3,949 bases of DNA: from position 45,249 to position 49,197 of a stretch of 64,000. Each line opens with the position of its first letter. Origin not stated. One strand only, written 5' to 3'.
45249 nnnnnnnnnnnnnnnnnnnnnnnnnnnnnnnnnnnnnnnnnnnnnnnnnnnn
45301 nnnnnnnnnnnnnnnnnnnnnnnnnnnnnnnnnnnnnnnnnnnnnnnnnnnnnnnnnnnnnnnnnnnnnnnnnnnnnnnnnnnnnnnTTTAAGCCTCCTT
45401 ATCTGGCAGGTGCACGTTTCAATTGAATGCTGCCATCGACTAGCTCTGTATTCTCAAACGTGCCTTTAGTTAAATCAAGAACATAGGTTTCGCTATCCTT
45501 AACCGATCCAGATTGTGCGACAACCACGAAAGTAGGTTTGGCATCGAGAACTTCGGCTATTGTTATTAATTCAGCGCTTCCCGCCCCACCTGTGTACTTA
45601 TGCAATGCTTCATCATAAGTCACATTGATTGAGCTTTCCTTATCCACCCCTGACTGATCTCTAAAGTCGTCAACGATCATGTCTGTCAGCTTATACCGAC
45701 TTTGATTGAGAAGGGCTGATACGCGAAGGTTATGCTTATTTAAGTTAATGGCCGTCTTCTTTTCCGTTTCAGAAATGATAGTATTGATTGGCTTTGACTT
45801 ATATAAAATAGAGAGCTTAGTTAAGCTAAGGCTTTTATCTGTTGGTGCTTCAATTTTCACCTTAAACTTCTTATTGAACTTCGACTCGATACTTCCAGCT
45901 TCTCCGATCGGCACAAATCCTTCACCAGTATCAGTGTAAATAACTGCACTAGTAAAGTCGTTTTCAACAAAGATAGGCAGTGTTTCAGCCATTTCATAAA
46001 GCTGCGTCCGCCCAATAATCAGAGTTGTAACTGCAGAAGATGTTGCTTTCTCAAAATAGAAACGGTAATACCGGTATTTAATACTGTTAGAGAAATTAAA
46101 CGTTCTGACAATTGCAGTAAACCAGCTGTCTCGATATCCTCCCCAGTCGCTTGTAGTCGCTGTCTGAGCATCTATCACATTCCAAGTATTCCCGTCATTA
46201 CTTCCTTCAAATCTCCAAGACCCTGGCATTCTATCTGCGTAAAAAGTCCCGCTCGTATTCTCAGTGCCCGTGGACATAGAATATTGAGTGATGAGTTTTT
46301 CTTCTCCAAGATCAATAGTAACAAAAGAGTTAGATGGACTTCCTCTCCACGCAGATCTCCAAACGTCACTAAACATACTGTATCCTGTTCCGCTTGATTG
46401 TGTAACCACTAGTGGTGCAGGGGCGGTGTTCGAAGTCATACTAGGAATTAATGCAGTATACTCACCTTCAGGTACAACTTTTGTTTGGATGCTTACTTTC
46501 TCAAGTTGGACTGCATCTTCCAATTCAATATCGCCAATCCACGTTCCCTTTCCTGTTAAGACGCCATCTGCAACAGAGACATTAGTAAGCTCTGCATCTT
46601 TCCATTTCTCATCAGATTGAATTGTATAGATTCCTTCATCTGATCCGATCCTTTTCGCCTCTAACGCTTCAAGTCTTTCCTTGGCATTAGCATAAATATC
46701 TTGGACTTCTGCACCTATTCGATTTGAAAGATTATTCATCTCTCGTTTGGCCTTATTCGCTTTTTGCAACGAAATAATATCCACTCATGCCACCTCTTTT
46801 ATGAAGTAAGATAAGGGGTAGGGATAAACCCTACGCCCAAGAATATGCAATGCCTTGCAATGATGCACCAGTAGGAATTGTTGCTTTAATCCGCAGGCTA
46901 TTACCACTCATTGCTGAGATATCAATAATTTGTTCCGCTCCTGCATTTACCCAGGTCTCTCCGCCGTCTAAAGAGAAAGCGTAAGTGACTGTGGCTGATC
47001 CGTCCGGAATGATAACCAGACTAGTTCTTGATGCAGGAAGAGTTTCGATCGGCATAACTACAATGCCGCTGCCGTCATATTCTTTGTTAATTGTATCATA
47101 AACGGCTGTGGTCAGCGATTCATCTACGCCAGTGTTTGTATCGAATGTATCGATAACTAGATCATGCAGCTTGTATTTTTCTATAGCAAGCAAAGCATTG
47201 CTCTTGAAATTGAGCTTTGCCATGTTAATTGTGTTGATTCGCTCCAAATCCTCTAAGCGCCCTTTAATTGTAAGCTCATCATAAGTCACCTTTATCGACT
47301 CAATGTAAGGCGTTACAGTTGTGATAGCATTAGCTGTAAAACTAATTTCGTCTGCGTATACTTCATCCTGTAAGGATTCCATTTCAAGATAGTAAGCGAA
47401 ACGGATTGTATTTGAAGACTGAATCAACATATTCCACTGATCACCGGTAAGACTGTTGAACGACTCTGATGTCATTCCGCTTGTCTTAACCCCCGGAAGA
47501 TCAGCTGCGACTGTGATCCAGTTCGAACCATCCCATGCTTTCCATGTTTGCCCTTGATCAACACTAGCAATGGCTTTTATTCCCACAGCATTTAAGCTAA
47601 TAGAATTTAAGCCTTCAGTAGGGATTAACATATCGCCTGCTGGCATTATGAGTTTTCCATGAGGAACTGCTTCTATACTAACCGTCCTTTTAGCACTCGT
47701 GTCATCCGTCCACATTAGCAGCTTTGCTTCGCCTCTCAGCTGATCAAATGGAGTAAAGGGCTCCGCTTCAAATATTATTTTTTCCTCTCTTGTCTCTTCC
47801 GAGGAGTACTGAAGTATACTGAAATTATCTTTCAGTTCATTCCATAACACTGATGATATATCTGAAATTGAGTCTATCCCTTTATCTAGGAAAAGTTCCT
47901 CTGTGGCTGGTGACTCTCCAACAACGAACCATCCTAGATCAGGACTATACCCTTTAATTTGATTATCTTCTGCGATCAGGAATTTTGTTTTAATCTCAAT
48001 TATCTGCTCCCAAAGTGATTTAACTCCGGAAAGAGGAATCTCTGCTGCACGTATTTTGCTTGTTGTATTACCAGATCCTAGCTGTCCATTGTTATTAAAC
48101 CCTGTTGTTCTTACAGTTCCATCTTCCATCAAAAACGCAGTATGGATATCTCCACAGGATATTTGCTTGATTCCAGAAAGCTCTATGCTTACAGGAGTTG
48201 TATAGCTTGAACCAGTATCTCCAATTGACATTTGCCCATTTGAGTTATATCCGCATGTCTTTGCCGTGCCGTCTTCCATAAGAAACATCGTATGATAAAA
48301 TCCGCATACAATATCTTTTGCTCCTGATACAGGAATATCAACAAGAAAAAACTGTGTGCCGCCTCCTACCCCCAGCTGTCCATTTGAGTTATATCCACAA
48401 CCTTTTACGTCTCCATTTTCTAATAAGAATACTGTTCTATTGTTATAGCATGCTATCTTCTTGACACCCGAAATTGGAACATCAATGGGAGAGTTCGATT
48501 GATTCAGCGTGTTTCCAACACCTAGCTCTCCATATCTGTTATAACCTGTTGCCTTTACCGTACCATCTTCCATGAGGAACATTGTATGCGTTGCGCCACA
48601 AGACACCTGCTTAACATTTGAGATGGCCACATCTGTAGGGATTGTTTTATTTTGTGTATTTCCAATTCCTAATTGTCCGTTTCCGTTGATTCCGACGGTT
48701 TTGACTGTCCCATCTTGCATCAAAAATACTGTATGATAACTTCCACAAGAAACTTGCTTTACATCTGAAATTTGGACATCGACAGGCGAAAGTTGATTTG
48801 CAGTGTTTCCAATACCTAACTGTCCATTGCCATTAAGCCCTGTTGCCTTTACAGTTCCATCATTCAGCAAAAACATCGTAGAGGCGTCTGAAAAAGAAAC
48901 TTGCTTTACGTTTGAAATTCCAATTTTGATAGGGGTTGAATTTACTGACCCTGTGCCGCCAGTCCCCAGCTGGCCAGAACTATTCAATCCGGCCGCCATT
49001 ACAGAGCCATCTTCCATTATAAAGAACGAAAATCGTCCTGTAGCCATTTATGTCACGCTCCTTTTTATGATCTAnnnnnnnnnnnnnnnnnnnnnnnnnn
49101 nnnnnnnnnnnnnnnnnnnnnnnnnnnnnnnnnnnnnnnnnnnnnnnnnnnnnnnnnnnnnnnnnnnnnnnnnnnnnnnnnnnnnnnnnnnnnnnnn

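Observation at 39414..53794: Fourteen-kb arsenal of interleaved paralogous fibre-like genes built on RCC1 beta-propellers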

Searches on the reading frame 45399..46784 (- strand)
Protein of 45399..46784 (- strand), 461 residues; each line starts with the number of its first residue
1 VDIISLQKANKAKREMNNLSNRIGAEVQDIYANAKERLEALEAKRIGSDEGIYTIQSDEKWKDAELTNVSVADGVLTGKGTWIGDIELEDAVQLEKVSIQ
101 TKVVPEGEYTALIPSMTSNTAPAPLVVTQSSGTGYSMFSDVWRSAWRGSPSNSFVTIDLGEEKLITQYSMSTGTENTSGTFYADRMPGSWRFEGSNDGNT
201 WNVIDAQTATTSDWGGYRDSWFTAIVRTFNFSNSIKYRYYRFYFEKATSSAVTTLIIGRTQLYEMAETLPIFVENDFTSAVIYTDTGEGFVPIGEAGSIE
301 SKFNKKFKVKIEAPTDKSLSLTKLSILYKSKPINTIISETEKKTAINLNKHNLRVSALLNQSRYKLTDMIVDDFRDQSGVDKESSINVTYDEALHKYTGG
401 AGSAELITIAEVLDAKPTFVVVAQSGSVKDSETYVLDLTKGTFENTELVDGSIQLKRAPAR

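Call 3: search_protein_families(library=pfam, proteins=[window:45399-46784:-], max_evalue=0.01)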
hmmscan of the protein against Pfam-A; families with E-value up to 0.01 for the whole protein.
window:45399-46784:- (461 aa): 2 families
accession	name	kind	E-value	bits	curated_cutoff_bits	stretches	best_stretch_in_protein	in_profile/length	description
PF00754.31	F5_F8_type_C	-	9.6e-07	29.4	28.2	1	143-250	23-118/127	F5/8 type C domain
PF22633.2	F5_F8_type_C_2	-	0.00022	22.2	27.8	1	140-239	10-88/91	NedA-like, galactose-binding domain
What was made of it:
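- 45399..46784 (-): g05 (461 aa), type D. MDIIS N-terminus, discoidin domain, helical CC module. PF00754 at 29.4 bits (call 3).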

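Call 8: search_protein_families(library=phrogs, proteins=[window:45399-46784:-], max_evalue=0.001)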
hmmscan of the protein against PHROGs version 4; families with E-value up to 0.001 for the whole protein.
window:45399-46784:- (461 aa): 7 families
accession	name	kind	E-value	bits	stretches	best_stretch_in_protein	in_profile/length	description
phrog_38477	-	unknown function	2.8e-42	145.8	1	1-423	1-442/674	-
phrog_17517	-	tail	2e-19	70.7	1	110-259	13-153/227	tail protein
phrog_16348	-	unknown function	4.7e-14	52.6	1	104-263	423-579/818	-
phrog_10667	-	unknown function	1.4e-10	41.2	1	96-247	162-309/718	-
phrog_34867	-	unknown function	9.8e-08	33.3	0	421-457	42-78/112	-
phrog_31511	-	unknown function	1.8e-05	24.7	0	344-438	60-155/538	-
phrog_5811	-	unknown function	0.00035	20.6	1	318-379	465-526/571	-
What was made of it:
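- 45399..46784 (-): phrog_38477 E 3e-42 over 1-423 (call 8).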

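Call 58: search_protein_families(library=ncbifam, proteins=[window:45399-46784:-], max_evalue=0.01)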
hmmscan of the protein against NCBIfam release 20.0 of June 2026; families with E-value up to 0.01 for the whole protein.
window:45399-46784:- (461 aa): 0 families

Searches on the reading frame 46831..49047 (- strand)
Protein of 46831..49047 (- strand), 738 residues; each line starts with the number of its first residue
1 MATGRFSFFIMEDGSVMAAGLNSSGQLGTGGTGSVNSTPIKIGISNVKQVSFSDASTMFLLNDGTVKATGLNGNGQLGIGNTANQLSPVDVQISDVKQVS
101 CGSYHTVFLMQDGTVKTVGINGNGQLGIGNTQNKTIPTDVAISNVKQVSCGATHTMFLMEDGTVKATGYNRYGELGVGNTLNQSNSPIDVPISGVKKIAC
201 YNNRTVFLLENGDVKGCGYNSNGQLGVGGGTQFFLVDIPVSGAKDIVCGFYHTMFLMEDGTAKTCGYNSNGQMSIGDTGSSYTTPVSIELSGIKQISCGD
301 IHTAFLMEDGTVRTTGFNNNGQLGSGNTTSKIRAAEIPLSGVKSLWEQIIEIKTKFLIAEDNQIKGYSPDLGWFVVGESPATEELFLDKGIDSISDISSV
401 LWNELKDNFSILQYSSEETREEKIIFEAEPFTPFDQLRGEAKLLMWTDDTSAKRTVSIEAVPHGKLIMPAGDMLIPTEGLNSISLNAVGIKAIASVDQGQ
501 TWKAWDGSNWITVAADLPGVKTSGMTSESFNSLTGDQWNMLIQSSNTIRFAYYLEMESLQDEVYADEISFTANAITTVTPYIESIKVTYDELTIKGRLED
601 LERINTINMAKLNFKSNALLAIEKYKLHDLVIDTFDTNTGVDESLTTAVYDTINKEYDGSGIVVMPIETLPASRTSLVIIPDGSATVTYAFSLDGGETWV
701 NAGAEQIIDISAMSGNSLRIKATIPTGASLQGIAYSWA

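Call 3: search_protein_families(library=pfam, proteins=[window:46831-49047:-], max_evalue=0.01)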
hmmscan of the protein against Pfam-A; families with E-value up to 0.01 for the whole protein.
window:46831-49047:- (738 aa): 5 families
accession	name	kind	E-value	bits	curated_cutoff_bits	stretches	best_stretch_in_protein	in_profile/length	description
PF25390.1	WD40_RLD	-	4.6e-77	260.2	150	2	2-228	96-333/363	RCC1-like domain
PF13540.12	RCC1_2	-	5.1e-65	214.2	22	7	96-125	1-30/30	Regulator of chromosome condensation (RCC1) repeat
PF00415.24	RCC1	-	2.7e-49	166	21.7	5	112-158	1-50/50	Regulator of chromosome condensation (RCC1) repeat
PF02012.26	BNR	-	0.00041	20.3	27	0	495-503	3-11/12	BNR/Asp-box repeat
PF01016.24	Ribosomal_L27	-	0.0056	17.1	20.5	0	145-167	47-69/79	Ribosomal L27 protein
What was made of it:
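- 46831..49047 (-): g04 (738 aa). RCC1 propeller (48013-49047), link, mid (about 47320-47757), helical CC module, C-terminal module (46834-46989). PF25390 E 5e-77 with 7 RCC1_2 stretches (call 3).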

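Call 8: search_protein_families(library=phrogs, proteins=[window:46831-49047:-], max_evalue=0.001)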
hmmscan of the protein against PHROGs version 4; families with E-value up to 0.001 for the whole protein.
window:46831-49047:- (738 aa): 9 families
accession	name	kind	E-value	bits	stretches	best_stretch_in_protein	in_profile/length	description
phrog_7220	-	DNA, RNA and nucleotide metabolism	6.5e-78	263.8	2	5-184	141-319/1734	regulator of chromosome condensation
phrog_4219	-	DNA, RNA and nucleotide metabolism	1.9e-67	229.3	4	137-284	531-682/867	regulator of chromosome condensation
phrog_16766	-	DNA, RNA and nucleotide metabolism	4.4e-63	215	4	89-182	237-330/763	regulator of chromosome condensation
phrog_5811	-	unknown function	6.4e-39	135.2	1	430-638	310-524/571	-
phrog_15809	-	unknown function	6.1e-23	82.5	1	451-598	199-347/362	-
phrog_11922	-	tail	3.1e-16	60.2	2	91-141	129-179/870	tail protein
phrog_38477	-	unknown function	9.5e-11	41.6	1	577-645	333-401/674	-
phrog_24906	-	unknown function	9.8e-07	29.1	1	350-432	153-237/360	-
phrog_6308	-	unknown function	0.00033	21.8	0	243-266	14-37/70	-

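Call 58: search_protein_families(library=ncbifam, proteins=[window:46831-49047:-], max_evalue=0.01)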
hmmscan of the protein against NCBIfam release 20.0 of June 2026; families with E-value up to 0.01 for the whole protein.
window:46831-49047:- (738 aa): 1 family
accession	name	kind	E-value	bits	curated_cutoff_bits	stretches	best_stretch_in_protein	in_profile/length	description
TIGR00062.1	L27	equivalog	0.0017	18.4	90.35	0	146-165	49-68/83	50S ribosomal protein L27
